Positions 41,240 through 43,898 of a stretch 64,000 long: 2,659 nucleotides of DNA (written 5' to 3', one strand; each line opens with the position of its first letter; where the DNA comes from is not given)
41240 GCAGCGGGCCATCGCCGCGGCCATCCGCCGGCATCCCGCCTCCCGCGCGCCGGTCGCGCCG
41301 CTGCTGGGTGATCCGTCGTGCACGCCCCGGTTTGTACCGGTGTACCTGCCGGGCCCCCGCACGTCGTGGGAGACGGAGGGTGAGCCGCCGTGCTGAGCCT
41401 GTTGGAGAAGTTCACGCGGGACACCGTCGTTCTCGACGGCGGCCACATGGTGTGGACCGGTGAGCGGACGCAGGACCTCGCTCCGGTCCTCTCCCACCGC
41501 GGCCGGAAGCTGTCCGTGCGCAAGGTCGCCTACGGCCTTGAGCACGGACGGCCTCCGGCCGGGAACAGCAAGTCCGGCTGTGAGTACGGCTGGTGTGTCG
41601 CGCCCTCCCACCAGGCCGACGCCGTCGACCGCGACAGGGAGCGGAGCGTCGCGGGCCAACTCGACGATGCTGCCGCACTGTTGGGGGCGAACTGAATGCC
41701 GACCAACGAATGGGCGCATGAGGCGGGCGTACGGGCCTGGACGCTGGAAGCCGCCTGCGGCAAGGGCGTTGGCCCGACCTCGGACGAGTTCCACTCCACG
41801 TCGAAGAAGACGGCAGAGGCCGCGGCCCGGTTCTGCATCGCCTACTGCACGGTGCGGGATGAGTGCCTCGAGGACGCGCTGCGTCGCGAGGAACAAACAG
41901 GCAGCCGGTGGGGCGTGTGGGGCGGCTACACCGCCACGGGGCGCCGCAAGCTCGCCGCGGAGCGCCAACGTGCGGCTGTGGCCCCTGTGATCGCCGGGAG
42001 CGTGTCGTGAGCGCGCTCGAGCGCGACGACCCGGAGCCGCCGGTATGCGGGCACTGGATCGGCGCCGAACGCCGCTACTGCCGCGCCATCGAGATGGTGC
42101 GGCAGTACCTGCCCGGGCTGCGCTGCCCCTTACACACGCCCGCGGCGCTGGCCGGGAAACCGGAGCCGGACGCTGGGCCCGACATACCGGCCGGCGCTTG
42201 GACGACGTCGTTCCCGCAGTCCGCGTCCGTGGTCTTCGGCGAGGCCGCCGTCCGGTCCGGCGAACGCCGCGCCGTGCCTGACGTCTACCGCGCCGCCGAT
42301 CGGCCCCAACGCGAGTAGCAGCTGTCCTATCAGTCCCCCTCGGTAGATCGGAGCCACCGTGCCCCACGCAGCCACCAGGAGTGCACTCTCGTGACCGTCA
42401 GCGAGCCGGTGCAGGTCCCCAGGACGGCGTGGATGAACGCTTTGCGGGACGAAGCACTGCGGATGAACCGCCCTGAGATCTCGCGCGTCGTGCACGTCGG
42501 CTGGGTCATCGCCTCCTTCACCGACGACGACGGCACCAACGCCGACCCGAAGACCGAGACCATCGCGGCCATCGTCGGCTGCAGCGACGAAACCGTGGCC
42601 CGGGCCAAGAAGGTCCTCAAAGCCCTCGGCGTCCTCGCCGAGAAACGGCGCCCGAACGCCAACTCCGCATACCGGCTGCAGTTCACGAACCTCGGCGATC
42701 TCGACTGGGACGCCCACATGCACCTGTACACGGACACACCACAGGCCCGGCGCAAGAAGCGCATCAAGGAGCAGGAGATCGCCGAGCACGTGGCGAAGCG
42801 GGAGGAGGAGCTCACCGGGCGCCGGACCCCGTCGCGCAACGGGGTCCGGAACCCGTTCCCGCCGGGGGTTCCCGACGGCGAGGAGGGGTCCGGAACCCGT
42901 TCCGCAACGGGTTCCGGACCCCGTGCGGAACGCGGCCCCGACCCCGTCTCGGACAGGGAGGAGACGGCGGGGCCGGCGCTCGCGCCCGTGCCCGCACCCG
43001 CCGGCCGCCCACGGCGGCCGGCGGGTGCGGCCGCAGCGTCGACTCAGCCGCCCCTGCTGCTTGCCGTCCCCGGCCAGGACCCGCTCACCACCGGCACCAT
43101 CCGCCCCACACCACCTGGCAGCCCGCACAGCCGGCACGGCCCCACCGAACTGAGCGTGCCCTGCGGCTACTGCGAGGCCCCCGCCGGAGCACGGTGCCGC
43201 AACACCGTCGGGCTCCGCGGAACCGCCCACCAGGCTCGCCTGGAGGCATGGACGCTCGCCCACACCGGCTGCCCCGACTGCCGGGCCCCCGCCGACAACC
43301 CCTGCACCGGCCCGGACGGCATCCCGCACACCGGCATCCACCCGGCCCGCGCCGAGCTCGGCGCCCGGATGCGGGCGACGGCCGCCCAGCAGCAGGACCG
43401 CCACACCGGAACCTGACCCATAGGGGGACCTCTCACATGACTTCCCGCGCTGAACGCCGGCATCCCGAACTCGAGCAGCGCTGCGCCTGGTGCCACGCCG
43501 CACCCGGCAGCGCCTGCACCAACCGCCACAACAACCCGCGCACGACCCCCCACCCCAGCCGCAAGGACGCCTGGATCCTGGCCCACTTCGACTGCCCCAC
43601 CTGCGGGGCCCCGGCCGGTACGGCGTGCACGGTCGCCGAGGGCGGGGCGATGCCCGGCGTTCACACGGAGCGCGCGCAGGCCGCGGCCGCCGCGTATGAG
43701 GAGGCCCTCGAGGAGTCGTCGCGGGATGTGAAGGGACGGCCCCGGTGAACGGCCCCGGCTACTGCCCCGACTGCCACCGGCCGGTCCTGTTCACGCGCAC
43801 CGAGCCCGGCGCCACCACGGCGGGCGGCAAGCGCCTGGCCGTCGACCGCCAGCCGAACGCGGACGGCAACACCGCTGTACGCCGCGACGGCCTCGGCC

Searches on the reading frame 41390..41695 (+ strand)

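Call 15: search_protein_families(library=phrogs, proteins=[window:41390-41695:+], max_evalue=0.01)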
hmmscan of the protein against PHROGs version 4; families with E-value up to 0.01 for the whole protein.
window:41390-41695:+ (101 aa): 4 families
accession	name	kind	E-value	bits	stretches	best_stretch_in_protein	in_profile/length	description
phrog_826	-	DNA, RNA and nucleotide metabolism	2.5e-10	41.4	1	4-86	70-157/281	HNH endonuclease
phrog_472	-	transcription regulation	3.7e-06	27.1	1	18-81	278-340/523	WhiB transcriptional factor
phrog_1872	-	DNA, RNA and nucleotide metabolism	2.2e-05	25.4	1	14-74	31-96/166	endonuclease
phrog_4842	-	DNA, RNA and nucleotide metabolism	9e-05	23.3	1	6-76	65-136/154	HNH endonuclease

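Call 16: search_protein_families(library=pfam, proteins=[window:41390-41695:+], max_evalue=0.01)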
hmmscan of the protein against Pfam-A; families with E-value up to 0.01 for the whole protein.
window:41390-41695:+ (101 aa): 0 families

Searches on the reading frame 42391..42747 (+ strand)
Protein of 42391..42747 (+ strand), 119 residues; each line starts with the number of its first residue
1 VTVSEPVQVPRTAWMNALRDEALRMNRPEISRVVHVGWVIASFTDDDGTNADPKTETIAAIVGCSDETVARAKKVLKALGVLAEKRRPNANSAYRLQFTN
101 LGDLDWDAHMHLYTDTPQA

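Call 68: find_homologous_proteins(query=A3, max_evalue=1e-10)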
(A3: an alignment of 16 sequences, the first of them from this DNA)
Query A3 (16 sequences) (119 aa, profile of the alignment): 10 proteins with E <= 1e-10 among 7706 candidates.
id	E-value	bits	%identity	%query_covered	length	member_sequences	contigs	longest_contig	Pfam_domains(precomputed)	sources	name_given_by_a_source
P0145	8.3e-45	170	51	99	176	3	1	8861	PF13730.13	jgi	-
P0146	2.0e-42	162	50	99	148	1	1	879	PF13730.13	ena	-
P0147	2.9e-42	161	53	99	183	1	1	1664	-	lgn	-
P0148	2.4e-41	158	51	99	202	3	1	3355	PF13730.13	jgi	jgi:hypothetical protein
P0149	2.5e-41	158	49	99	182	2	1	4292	-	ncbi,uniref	ncbi:hypothetical protein, partial [Streptomyces sp. A1136]|uniref:hypothetical protein n=1 Tax=Stre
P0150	1.3e-40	156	53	94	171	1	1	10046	-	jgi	jgi:hypothetical protein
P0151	1.0e-37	147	49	99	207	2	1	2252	-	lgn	-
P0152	6.1e-36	141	47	94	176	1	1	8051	PF13730.13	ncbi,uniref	ncbi:helix-turn-helix domain-containing protein, partial [Peterkaempfera griseoplana]|uniref:helix-t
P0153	8.8e-28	115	42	94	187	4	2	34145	-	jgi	jgi:DNA-binding transcriptional ArsR family regulator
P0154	1.6e-23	101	48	67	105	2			-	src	-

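Call 69: find_related_loci(query=A3, collection=viral_contigs, flank=10000)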
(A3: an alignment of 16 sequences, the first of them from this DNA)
Query A3 (119 aa) in viral_contigs; peptide patterns used: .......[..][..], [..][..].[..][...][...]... (x = any residue, [..] = any of these).
27 stretches matched a pattern; 4 encode a relative of the query (tblastn E <= 1e-3); 4 distinct loci.
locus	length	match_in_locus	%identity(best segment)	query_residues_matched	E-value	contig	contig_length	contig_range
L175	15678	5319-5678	76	1-119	2e-58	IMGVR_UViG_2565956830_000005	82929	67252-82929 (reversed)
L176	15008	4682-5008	60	8-118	3e-39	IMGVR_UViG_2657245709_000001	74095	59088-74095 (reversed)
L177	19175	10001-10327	56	11-119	2e-38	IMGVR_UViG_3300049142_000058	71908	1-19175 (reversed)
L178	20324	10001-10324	50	11-119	8e-33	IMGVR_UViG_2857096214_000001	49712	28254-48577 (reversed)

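Call 90: search_solved_structures(query=A3, max_evalue=1)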
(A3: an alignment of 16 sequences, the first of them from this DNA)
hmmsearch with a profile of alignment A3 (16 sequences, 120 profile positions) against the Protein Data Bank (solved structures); distinct sequences matched with E-value up to 1: 33.
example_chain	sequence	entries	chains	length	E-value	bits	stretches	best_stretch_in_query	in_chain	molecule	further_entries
1o3q_A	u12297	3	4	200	0.004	20.4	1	44-82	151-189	CATABOLITE GENE ACTIVATOR PROTEIN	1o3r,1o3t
1cgp_A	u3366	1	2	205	0.0041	20.4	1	44-82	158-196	PROTEIN (CATABOLITE GENE ACTIVATOR PROTEIN (CAP))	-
1hw5_A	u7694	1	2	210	0.0041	20.4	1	44-82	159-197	CATABOLITE GENE ACTIVATOR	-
4bh9_A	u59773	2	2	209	0.0041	20.3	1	44-82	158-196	cAMP-activated global transcriptional regulator CRP | CAMP RECEPTOR PROTEIN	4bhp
1i5z_A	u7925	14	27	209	0.0042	20.3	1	44-82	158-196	CATABOLITE GENE ACTIVATOR PROTEIN | CATABOLITE GENE ACTIVATOR PROTEIN (CAP) | PROTEIN (CATABOLITE GENE ACTIVATOR PROTEIN (CAP))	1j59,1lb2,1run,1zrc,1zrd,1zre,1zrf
1g6n_A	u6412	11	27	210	0.0042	20.3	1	44-82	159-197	CATABOLITE GENE ACTIVATOR PROTEIN | PROTEIN (CATABOLITE GENE ACTIVATOR PROTEIN) | Catabolite gene activator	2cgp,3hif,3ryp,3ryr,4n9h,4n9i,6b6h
1i6x_A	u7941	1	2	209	0.0042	20.3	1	44-82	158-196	CATABOLITE GENE ACTIVATOR PROTEIN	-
6dt4_A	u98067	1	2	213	0.0042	20.3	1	44-82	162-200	Cyclic AMP receptor protein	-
3fwe_A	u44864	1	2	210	0.0042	20.3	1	44-82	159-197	Catabolite gene activator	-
3qop_A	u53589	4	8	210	0.0042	20.3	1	44-82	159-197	Catabolite gene activator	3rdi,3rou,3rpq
4i0a_A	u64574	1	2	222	0.0045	20.2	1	44-82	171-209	Catabolite gene activator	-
4hzf_A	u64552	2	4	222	0.0045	20.2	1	44-82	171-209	Catabolite gene activator | cAMP-activated global transcriptional regulator CRP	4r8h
4i02_A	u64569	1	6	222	0.0045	20.2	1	44-82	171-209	Catabolite gene activator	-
4i09_A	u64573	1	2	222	0.0045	20.2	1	44-82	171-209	Catabolite gene activator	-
4i01_A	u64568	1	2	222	0.0046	20.2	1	44-82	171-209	Catabolite gene activator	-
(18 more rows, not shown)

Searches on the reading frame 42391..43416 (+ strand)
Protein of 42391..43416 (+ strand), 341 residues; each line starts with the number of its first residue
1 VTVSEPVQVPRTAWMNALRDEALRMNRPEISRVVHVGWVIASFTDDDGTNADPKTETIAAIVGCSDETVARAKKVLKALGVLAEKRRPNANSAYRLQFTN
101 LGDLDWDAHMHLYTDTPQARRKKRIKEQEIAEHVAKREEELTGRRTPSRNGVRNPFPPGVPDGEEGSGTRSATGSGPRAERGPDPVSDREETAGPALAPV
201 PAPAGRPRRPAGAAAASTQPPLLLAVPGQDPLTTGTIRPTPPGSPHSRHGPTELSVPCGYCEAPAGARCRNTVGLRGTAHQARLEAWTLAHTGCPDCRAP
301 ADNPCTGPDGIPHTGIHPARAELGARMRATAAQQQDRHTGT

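Call 15: search_protein_families(library=phrogs, proteins=[window:42391-43416:+], max_evalue=0.01)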
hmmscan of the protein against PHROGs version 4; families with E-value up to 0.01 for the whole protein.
window:42391-43416:+ (341 aa): 6 families
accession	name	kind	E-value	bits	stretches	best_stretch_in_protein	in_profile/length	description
phrog_8924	-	unknown function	2.6e-07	32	1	246-291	168-215/223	-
phrog_270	-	DNA, RNA and nucleotide metabolism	6.8e-06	26.7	1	38-104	54-123/383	replication initiation protein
phrog_391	-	DNA, RNA and nucleotide metabolism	1.1e-05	26.3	1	40-115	26-103/298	replication initiation O-like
phrog_8102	-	DNA, RNA and nucleotide metabolism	0.00019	21.6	1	42-94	48-104/337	replication initiation protein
phrog_1835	-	DNA, RNA and nucleotide metabolism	0.0043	17.4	1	54-84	69-99/301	HTH DNA binding protein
phrog_186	-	DNA, RNA and nucleotide metabolism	0.0084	16.8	0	50-111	60-112/308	DnaD-like helicase loader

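Call 16: search_protein_families(library=pfam, proteins=[window:42391-43416:+], max_evalue=0.01)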
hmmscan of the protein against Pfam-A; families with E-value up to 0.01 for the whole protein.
window:42391-43416:+ (341 aa): 3 families
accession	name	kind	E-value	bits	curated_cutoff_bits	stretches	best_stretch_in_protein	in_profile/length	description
PF24623.2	Phage_zn_bind_8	-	5e-12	45.8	24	2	294-335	14-55/57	Putative DNA-binding phage zinc finger domain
PF13730.12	HTH_36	-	1.7e-06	28.1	25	1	37-80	11-53/55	Helix-turn-helix domain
PF13545.12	HTH_Crp_2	-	0.005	17.2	27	0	53-86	23-56/70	Crp-like helix-turn-helix domain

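Call 18: search_dna_similar(query=window:42391-43416:+, collection=phages, mode=protein, max_rows=30, max_evalue=0.001)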
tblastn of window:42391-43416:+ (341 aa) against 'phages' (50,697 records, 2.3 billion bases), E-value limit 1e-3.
No match.

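Call 20: find_related_loci(query=window:42391-43416:+, collection=viral_contigs, flank=10000)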
Query window:42391-43416:+ (341 aa) in viral_contigs; peptide patterns used: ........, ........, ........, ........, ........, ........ (x = any residue, [..] = any of these).
10 stretches matched a pattern, but none encodes a relative of the query by tblastn (E <= 1e-3).

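Call 22: find_homologous_proteins(query=window:42391-43416:+, max_evalue=0.001)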
Query window:42391-43416:+ (341 aa): 24 proteins with E <= 0.001 among 8000 candidates.
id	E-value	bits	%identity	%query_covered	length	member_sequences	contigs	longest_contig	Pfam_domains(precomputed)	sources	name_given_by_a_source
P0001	1.3e-216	737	100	96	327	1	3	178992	PF13730.13,PF24623.3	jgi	-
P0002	8.9e-113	396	59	100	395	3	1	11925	PF13730.13,PF24623.3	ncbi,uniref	ncbi:helix-turn-helix domain-containing protein [Streptomyces sp. NPDC005385]|uniref:zinc finger dom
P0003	2.3e-110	388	57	100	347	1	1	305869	PF24623.3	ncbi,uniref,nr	ncbi:zinc finger domain-containing protein [Streptomyces cylindrosporus]|uniref:Helix-turn-helix dom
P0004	4.1e-106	374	53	100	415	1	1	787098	PF24623.3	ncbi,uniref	ncbi:hypothetical protein [Streptomyces sp. NPDC051554]|uniref:zinc finger domain-containing protein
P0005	7.7e-102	360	51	100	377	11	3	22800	PF24623.3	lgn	-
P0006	7.3e-97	343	51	100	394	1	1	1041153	PF13730.13,PF24623.3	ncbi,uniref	ncbi:helix-turn-helix domain-containing protein [Streptomyces sp. NPDC091385]|uniref:helix-turn-heli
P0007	6.9e-93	330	54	100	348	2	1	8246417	PF24623.3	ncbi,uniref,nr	ncbi:helix-turn-helix domain-containing protein [Streptomyces prunicolor]|uniref:helix-turn-helix do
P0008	1.4e-90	323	48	99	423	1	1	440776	PF24623.3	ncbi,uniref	ncbi:zinc finger domain-containing protein [Streptomyces fagopyri]|uniref:zinc finger domain-contain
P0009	1.7e-88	316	51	100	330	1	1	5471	PF24623.3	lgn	-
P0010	3.6e-87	311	48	99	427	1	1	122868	PF13730.13,PF24623.3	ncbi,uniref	ncbi:helix-turn-helix domain-containing protein [Streptomyces fagopyri]|uniref:zinc finger domain-co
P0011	6.2e-87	311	48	99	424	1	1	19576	PF13730.13,PF24623.3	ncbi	ncbi:zinc finger domain-containing protein [Streptomyces sp. NPDC002692]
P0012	6.4e-84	301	51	97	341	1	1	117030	PF24623.3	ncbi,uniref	ncbi:hypothetical protein ACFUEN_29235 [Streptomyces griseorubiginosus]|uniref:zinc finger domain-co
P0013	5.5e-83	298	49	100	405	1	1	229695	PF24623.3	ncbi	ncbi:zinc finger domain-containing protein [Streptomyces sp. NPDC003656]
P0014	9.6e-81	290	48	100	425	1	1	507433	PF24623.3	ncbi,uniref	ncbi:hypothetical protein ABTZ78_17025 [Streptomyces bauhiniae]|uniref:zinc finger domain-containing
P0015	7.6e-80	287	49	100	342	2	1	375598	PF24623.3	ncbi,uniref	ncbi:hypothetical protein [Streptomyces sp. NPDC088794]|uniref:zinc finger domain-containing protein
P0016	9.4e-79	284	45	97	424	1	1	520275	PF24623.3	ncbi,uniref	ncbi:zinc finger domain-containing protein [Streptomyces anandii]|uniref:zinc finger domain-containi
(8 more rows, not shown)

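Call 27: find_encoding_contigs(protein=P0001, flank=10000, max_places=4)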
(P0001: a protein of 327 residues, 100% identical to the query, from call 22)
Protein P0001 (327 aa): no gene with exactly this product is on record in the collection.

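Call 31: find_encoding_contigs(protein=P0003, flank=10000, max_places=2)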
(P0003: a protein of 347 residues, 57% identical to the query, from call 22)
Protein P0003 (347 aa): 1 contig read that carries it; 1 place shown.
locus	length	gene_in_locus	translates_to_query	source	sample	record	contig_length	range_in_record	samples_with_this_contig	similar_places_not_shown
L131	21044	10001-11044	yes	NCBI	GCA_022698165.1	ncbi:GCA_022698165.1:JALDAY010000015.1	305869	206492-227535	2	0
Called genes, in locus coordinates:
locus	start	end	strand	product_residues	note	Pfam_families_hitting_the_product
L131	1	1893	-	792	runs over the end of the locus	PF13802:Gal_mutarotas_2, PF01055:Glyco_hydro_31_2nd, PF21365:Glyco_hydro_31_3rd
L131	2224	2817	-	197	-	-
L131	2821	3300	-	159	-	PF13560:HTH_31 (faint)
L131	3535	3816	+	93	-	PF13560:HTH_31 (weak), PF01381:HTH_3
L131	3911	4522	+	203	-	PF07638:Sigma70_ECF, PF04542:Sigma70_r2, PF08281:Sigma70_r4_2, PF04545:Sigma70_r4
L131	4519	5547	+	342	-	-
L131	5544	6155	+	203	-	-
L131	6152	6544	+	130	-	-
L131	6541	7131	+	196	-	-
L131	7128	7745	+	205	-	-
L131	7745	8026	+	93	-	-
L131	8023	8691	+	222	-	PF28055:VVA0879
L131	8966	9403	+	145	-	-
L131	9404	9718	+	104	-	PF02467:Whib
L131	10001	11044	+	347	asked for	PF24623:Phage_zn_bind_8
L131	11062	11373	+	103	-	PF24623:Phage_zn_bind_8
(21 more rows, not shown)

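Call 32: find_encoding_contigs(protein=P0007, flank=10000, max_places=2)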
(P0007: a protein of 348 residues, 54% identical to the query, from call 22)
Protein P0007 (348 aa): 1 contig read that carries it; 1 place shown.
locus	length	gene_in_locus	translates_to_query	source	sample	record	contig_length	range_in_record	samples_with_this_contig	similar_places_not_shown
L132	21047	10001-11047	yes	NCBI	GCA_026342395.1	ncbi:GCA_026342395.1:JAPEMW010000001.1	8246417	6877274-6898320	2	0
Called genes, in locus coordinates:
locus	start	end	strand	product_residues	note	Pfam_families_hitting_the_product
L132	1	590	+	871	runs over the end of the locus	PF07691:PA14, PF02837:Glyco_hydro_2_N, PF22666:Glyco_hydro_2_N2, PF00703:Glyco_hydro_2, PF02836:Glyco_hydro_2_C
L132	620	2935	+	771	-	PF17678:Glyco_hydro_92N, PF07971:Glyco_hydro_92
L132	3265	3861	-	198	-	-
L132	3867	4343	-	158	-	PF13560:HTH_31 (faint)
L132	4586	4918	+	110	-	PF13560:HTH_31 (weak), PF01381:HTH_3 (weak)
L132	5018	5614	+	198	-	PF04542:Sigma70_r2, PF08281:Sigma70_r4_2, PF04545:Sigma70_r4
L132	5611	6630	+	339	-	-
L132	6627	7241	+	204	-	-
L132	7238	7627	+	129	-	-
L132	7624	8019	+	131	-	PF28055:VVA0879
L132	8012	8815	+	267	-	-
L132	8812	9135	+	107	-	-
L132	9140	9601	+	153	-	-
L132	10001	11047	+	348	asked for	PF24623:Phage_zn_bind_8 (weak)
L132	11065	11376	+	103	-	PF24623:Phage_zn_bind_8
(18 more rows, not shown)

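Call 33: find_encoding_contigs(protein=P0004, flank=10000, max_places=2)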
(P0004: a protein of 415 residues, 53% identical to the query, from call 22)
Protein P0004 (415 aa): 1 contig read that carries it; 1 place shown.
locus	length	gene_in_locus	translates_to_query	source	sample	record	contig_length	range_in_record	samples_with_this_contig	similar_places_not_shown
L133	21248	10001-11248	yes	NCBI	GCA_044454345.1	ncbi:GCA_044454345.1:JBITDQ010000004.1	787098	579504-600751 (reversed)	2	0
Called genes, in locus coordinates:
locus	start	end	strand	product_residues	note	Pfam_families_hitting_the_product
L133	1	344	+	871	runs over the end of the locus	PF07691:PA14, PF02837:Glyco_hydro_2_N, PF22666:Glyco_hydro_2_N2, PF00703:Glyco_hydro_2, PF02836:Glyco_hydro_2_C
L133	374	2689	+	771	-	PF17678:Glyco_hydro_92N, PF07971:Glyco_hydro_92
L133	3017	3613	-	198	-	-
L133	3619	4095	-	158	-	-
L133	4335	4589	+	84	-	PF01381:HTH_3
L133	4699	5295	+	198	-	PF04542:Sigma70_r2, PF08281:Sigma70_r4_2, PF04545:Sigma70_r4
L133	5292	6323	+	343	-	-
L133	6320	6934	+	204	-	-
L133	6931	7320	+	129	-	-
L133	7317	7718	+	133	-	PF28055:VVA0879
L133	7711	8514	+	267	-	-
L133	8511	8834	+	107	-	-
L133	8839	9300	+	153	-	-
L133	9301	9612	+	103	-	PF02467:Whib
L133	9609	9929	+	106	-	-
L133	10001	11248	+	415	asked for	PF24623:Phage_zn_bind_8 (weak)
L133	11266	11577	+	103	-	PF24623:Phage_zn_bind_8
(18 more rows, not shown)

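Call 53: find_encoding_contigs(protein=P0015, flank=10000, max_places=2)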
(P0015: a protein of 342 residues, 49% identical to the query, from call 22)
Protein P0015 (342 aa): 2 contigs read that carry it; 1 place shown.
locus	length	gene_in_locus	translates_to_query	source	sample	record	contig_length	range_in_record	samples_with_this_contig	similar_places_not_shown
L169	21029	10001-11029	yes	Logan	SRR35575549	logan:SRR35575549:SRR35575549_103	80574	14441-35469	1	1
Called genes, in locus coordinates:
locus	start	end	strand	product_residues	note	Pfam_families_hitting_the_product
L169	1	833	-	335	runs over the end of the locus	PF03706:LPG_synthase_TM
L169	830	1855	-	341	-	PF00535:Glycos_transf_2, PF10111:Glyco_tranf_2_2, PF13641:Glyco_tranf_2_3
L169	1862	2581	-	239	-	-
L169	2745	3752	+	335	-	PF13384:HTH_23 (faint), PF00196:GerE (weak)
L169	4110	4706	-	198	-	-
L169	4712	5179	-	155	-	PF13560:HTH_31 (faint)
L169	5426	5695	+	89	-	-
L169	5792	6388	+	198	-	PF07638:Sigma70_ECF, PF04542:Sigma70_r2, PF08281:Sigma70_r4_2 (weak), PF04545:Sigma70_r4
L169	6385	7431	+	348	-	-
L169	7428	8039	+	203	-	-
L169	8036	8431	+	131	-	-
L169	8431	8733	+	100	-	-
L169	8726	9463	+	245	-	-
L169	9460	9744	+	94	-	-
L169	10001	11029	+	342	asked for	PF24623:Phage_zn_bind_8 (weak)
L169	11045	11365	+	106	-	PF24623:Phage_zn_bind_8 (weak)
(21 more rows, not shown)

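Call 91: search_protein_families(library=pfam, alignment_id=A4, max_evalue=0.01)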
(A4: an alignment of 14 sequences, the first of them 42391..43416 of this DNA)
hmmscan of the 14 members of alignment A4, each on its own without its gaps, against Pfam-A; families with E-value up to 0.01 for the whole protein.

A. member 1, window:42391-43416:+ (341 aa): 3 families
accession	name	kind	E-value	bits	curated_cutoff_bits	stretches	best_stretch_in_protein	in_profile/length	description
PF24623.2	Phage_zn_bind_8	-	5e-12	45.8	24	2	294-335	14-55/57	Putative DNA-binding phage zinc finger domain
PF13730.12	HTH_36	-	1.7e-06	28.1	25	1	37-80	11-53/55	Helix-turn-helix domain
PF13545.12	HTH_Crp_2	-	0.005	17.2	27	0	53-86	23-56/70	Crp-like helix-turn-helix domain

B. families by the number of members that match (of 14 scanned): 3 families
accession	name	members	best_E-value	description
PF24623.2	Phage_zn_bind_8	14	1.1e-14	Putative DNA-binding phage zinc finger domain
PF13730.12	HTH_36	12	2.6e-08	Helix-turn-helix domain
PF13545.12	HTH_Crp_2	7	0.00012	Crp-like helix-turn-helix domain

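Call 93: find_encoding_contigs(protein=P0014, flank=3000, max_places=1)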
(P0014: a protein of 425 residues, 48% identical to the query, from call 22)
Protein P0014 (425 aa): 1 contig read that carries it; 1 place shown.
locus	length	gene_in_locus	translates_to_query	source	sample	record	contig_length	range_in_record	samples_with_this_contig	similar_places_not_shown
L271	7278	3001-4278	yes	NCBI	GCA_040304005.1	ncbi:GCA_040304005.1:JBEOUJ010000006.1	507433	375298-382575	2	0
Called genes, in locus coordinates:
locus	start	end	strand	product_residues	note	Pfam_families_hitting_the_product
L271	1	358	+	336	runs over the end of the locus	-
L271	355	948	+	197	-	-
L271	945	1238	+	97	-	-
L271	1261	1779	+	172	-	-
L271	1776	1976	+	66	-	-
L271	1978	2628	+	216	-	PF02467:Whib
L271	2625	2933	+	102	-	-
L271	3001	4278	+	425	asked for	PF24623:Phage_zn_bind_8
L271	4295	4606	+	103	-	PF24623:Phage_zn_bind_8 (weak)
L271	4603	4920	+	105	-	-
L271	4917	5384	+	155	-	-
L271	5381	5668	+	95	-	-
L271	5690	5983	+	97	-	-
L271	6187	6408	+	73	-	-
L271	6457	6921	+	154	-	-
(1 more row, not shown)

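Call 94: find_encoding_contigs(protein=P0016, flank=3000, max_places=1)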
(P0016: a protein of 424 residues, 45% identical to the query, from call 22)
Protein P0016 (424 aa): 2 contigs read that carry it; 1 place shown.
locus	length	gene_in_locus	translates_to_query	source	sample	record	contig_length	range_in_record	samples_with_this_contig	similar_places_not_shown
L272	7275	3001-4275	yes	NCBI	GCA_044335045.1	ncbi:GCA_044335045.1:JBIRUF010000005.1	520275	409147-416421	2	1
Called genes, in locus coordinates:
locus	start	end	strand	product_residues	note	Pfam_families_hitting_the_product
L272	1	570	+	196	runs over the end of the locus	-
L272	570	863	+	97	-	-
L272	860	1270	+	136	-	PF28055:VVA0879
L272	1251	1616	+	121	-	-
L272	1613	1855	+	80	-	-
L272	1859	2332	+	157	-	-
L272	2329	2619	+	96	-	PF02467:Whib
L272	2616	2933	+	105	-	-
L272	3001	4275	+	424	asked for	PF24623:Phage_zn_bind_8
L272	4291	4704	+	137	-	-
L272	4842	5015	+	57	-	PF24623:Phage_zn_bind_8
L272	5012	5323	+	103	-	-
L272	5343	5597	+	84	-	-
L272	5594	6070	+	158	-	-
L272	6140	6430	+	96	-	-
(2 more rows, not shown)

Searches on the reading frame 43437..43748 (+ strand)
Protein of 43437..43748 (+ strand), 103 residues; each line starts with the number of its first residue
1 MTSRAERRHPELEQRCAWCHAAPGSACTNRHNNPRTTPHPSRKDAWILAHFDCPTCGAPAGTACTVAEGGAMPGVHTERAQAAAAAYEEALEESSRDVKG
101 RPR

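Call 15: search_protein_families(library=phrogs, proteins=[window:43437-43748:+], max_evalue=0.01)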
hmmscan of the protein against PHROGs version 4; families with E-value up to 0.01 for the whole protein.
window:43437-43748:+ (103 aa): 4 families
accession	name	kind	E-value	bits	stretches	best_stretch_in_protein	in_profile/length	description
phrog_8924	-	unknown function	3.1e-09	38.3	1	4-47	168-212/223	-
phrog_17918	-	unknown function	0.00015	22.6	0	51-79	7-40/46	-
phrog_2080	-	unknown function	0.0025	19.1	0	11-35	13-37/87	-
phrog_5500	-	unknown function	0.0042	17.9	1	48-89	12-52/72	-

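Call 16: search_protein_families(library=pfam, proteins=[window:43437-43748:+], max_evalue=0.01)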
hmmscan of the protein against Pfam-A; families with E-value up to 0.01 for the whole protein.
window:43437-43748:+ (103 aa): 1 family
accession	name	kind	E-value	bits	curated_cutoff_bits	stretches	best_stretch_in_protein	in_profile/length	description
PF24623.2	Phage_zn_bind_8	-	2.6e-16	59.5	24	2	4-46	2-45/57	Putative DNA-binding phage zinc finger domain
